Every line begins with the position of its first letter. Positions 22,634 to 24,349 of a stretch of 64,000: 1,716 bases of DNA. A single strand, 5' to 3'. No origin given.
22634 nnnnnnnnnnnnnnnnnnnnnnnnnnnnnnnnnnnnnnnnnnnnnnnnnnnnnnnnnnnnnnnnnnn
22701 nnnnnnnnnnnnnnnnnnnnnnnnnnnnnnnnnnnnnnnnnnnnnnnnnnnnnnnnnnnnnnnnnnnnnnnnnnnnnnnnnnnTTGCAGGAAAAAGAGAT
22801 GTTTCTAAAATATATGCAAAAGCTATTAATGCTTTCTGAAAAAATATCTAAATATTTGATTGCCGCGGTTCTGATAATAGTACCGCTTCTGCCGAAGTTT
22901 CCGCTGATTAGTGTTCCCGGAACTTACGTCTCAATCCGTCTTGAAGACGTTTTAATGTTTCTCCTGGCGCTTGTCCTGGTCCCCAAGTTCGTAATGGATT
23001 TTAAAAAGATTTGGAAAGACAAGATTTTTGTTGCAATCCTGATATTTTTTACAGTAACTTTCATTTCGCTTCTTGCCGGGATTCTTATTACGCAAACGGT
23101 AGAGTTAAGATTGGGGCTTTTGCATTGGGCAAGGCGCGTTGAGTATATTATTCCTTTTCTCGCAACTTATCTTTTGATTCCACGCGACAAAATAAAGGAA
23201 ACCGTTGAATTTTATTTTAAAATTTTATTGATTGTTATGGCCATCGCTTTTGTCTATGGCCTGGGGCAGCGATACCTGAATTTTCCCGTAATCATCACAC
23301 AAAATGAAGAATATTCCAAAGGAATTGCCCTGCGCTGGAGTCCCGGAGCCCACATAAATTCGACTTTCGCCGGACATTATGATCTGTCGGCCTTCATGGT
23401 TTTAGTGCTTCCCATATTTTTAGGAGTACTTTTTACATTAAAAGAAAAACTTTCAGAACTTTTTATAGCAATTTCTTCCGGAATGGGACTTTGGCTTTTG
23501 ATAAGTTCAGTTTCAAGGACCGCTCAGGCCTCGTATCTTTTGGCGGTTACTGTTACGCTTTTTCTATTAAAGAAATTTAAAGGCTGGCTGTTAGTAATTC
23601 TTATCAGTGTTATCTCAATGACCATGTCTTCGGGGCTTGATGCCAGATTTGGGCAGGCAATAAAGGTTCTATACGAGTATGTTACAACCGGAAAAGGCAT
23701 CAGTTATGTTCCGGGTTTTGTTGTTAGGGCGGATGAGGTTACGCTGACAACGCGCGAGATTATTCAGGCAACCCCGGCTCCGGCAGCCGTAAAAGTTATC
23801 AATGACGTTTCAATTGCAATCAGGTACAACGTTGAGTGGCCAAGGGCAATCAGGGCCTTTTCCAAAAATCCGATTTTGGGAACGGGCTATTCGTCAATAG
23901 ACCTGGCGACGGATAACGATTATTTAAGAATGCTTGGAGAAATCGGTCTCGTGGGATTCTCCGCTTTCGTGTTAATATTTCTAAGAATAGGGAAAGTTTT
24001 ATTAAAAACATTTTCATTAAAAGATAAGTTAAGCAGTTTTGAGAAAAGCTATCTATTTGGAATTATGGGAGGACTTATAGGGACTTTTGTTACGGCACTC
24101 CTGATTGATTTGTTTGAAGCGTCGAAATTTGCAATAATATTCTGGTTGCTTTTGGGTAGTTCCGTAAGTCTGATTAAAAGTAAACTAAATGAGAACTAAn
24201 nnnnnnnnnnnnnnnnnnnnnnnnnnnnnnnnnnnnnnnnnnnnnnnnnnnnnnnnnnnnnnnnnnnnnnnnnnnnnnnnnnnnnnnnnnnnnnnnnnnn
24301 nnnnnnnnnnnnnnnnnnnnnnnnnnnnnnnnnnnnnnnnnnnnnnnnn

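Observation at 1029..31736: Glycan island with five GT-C (ArnT/PMT-like) paralogs plus Wzx, Wzy-family, PGT and GDP-mannose supply: possible lipomannan-like/polyprenyl-P-sugar-dependent envelope glycan or protein glycosylation system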

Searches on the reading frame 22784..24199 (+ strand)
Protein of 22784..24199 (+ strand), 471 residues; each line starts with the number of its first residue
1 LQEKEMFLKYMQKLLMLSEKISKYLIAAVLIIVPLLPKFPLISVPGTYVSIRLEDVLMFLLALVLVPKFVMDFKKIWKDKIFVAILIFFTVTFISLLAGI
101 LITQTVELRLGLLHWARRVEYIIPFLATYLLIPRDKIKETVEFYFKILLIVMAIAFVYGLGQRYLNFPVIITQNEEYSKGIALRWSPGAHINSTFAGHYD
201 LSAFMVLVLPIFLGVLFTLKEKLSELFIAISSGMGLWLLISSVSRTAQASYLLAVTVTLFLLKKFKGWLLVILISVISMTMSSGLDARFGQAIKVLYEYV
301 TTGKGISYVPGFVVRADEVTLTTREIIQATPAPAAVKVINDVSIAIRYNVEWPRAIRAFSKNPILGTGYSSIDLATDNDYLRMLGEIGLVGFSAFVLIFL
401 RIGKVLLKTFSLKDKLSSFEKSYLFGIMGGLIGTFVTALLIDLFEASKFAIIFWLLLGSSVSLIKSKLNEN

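Call 5: search_protein_families(library=pfam, proteins=[window:22784-24199:+], max_evalue=0.01)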
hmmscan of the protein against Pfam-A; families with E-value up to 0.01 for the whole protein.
window:22784-24199:+ (471 aa): 1 family
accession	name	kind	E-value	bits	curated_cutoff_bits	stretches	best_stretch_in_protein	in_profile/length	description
PF04932.20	Wzy_C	-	3.6e-08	33.8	31.7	1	235-396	6-149/149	O-Antigen ligase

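Call 13: search_protein_families(library=ncbifam, proteins=[window:22784-24199:+], max_evalue=0.1)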
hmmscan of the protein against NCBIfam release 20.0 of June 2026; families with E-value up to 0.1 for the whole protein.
window:22784-24199:+ (471 aa): 1 family
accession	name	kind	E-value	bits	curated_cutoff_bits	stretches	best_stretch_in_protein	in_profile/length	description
NF012031.0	PRK15487.1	equivalog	1.9e-06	27.2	277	1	56-283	43-246/404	O-antigen ligase RfaL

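Call 93: search_solved_structures(query=A7, max_evalue=10)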
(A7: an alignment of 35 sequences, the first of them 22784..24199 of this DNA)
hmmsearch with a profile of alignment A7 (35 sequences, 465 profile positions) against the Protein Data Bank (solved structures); distinct sequences matched with E-value up to 10: 0.
